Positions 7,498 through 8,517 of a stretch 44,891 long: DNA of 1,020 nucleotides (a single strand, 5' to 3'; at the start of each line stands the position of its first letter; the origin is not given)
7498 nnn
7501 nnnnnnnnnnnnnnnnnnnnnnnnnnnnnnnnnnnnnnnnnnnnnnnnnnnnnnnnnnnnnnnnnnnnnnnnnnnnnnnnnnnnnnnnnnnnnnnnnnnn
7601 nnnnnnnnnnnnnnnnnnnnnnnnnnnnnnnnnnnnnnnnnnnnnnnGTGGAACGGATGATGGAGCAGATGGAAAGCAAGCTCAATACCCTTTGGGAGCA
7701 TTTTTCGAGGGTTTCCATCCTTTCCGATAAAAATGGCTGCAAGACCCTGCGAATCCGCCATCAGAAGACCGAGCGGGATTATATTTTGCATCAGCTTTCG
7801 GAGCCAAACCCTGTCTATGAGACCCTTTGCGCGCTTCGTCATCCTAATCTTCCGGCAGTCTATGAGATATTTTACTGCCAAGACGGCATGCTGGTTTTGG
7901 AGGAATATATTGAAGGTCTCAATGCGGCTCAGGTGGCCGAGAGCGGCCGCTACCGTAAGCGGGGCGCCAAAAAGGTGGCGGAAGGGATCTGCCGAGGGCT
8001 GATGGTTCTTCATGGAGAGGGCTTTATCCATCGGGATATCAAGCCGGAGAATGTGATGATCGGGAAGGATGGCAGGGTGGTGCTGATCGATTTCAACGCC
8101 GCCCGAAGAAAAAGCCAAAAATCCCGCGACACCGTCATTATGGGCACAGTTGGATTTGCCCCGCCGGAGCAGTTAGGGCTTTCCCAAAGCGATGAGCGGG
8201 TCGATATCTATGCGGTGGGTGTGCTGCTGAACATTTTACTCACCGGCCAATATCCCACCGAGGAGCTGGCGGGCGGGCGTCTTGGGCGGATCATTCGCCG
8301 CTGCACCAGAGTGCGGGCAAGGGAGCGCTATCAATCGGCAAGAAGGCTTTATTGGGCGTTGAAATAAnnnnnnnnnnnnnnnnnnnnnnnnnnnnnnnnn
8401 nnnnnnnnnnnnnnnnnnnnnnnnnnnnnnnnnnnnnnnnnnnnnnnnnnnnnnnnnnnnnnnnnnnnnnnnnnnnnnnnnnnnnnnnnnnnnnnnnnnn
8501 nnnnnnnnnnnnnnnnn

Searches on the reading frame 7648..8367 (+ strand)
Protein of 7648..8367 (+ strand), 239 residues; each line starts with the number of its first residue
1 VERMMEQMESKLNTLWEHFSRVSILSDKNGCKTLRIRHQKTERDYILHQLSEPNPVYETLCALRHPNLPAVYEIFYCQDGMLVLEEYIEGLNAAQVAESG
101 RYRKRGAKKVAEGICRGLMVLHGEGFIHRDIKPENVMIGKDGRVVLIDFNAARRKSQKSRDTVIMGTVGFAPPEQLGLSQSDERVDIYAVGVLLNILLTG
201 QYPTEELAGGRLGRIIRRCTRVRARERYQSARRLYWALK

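Call 6: search_protein_families(library=pfam, proteins=[window:7648-8367:+], max_evalue=0.1)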
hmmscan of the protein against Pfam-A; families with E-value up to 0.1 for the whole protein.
window:7648-8367:+ (239 aa): 10 families
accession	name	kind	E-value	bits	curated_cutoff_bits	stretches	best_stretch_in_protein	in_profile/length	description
PF00069.31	Pkinase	-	1.7e-31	110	31.7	1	58-208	50-201/263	Protein kinase domain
PF07714.23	PK_Tyr_Ser-Thr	-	7.4e-16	58.7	23.1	1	57-226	52-227/258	Protein tyrosine and serine/threonine kinase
PF03109.22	ABC1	-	1.1e-06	28.4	22.9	1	68-164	132-226/244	ABC1 atypical kinase-like domain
PF14531.12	Kinase-like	-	1.9e-06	27.8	25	1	120-178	160-215/289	Kinase-like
PF06293.20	Kdo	-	0.0001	22.2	21.3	1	41-161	44-178/207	Lipopolysaccharide kinase (Kdo/WaaP) family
PF01636.29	APH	-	0.00016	21.9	23.2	1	124-152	168-197/239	Phosphotransferase enzyme family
PF17667.7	Pkinase_fungal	-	0.00021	20.6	24.1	1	116-170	297-359/387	Fungal protein kinase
PF12330.14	Haspin_kinase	-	0.001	18.7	25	1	126-160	227-259/364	Haspin like kinase domain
PF19974.5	TCAD9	-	0.0013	18.4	40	1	124-161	297-333/429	Ternary complex associated domain 9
PF07387.17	Seadorna_VP7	-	0.059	12.8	20.3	1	116-148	152-186/308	Seadornavirus VP7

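Call 7: search_protein_families(library=padloc, proteins=[window:7648-8367:+], max_evalue=0.1)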
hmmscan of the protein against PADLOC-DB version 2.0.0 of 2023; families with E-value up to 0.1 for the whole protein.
window:7648-8367:+ (239 aa): 35 families (the best 25 are shown)
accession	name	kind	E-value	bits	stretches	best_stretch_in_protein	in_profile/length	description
PDLC04042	PD-T4-6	-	4.3e-33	113.2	1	60-204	63-212/292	-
PDLC04047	PD-T4-6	-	4.8e-31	106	1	59-205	64-213/327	-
PDLC04138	mad6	-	2.8e-30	103.8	1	59-205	105-257/659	mads_6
PDLC04054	PD-T4-6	-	9.7e-30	102.1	1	62-208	66-217/347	-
PDLC04053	PD-T4-6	-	4.4e-29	99.9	1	59-203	62-210/311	-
PDLC04060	PD-T4-6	-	4.4e-28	96.4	1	61-203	63-208/486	-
PDLC04057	PD-T4-6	-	4.7e-28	96.4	1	61-204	63-210/443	-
PDLC04045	PD-T4-6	-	1.5e-27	94.5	1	64-205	97-247/350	-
PDLC04041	PD-T4-6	-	1.5e-25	88.4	1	61-203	83-233/443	-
PDLC04044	PD-T4-6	-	2.2e-25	87.6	1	59-205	90-240/372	-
PDLC04061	PD-T4-6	-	2.5e-24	84.7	1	62-203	72-222/510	-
PDLC04052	PD-T4-6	-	2.6e-24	84.3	1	60-203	63-215/496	-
PDLC04062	PD-T4-6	-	5.2e-24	83.1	1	60-205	91-239/450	-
PDLC04040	PD-T4-6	-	1.7e-23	81.1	1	84-203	81-204/547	-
PDLC04064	PD-T4-6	-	2.3e-22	77.5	1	59-211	73-227/369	-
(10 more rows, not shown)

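Call 8: search_protein_families(library=phrogs, proteins=[window:7648-8367:+], max_evalue=0.1)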
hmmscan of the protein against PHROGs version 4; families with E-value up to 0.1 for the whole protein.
window:7648-8367:+ (239 aa): 6 families
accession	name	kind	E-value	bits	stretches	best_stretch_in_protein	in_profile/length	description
phrog_2361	-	other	1.3e-34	120.9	1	61-232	66-260/415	serine-threonine kinase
phrog_4972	-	unknown function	6.8e-08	32.8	1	114-232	227-346/501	-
phrog_3297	-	other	1.7e-06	29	1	107-159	67-120/160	kinase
phrog_37888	-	unknown function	0.0013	18.3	1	110-178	121-189/646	-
phrog_9248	-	unknown function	0.0045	16.8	1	76-151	233-309/439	-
phrog_18305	-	other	0.0075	16.9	1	121-159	155-193/284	kinase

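Call 9: search_protein_families(library=ncbifam, proteins=[window:7648-8367:+], max_evalue=0.1)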
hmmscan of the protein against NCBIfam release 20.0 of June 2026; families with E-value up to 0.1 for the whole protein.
window:7648-8367:+ (239 aa): 24 families
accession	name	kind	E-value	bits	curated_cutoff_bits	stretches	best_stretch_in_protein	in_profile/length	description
NF033483.0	PknB_PASTA_kin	equivalog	1.7e-31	109.9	450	1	61-203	62-207/563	Stk1 family PASTA domain-containing Ser/Thr kinase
NF047741.1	antiphage_MADS6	equivalog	9.2e-24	83.9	460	2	109-206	303-405/612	methylation-associated defense system protein kinase MAD6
NF038150.1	lanthi_synth_IV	equivalog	5e-22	78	650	1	59-204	245-396/851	class IV lanthionine synthetase LanL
NF052427.1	StpK7MSMEG_1200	equivalog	2.9e-17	62.4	900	1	79-204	79-209/601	serine/threonine protein kinase StpK7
NF038151.1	lanthi_synth_III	equivalog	3.2e-17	62.2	575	1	101-218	333-443/833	class III lanthionine synthetase LanKC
NF009651.0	PRK13184.1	equivalog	7.4e-15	54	839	1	111-205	119-232/932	serine/threonine-protein kinase PknD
TIGR03903.1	TOMM_kin_cyc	equivalog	4.1e-13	48.1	705.75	1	60-201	31-186/1267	TOMM system kinase/cyclase fusion protein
NF053615.1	SerThrKinAfsKStmc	equivalog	9.2e-11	41.1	1300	1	96-203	103-212/809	protein serine/threonine kinase AfsK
TIGR03724.2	arch_bud32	equivalog_domain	1.3e-09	37.9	125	1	68-158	57-137/193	KEOPS complex kinase/ATPase Bud32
NF043056.1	T4SS_LegK1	equivalog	3.6e-09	35.8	550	1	125-203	209-289/516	Dot/Icm T4SS effector kinase LegK1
NF011463.0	PRK14879.1-4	equivalog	2e-08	33.9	188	1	67-233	81-229/237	Kae1-associated kinase Bud32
NF033442.0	BREX_PglW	equivalog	5.8e-08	30.9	990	1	80-203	584-709/1391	BREX system serine/threonine kinase PglW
NF011460.0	PRK14879.1-1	equivalog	5.6e-07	28.9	199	1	66-233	73-225/232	Kae1-associated kinase Bud32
TIGR01982.1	UbiB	equivalog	1.2e-06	27.4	487.55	1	76-170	228-321/436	2-polyprenylphenol 6-hydroxylase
NF011464.0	PRK14879.1-7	equivalog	1.9e-06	27.8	246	1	67-153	69-150/221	Kae1-associated kinase Bud32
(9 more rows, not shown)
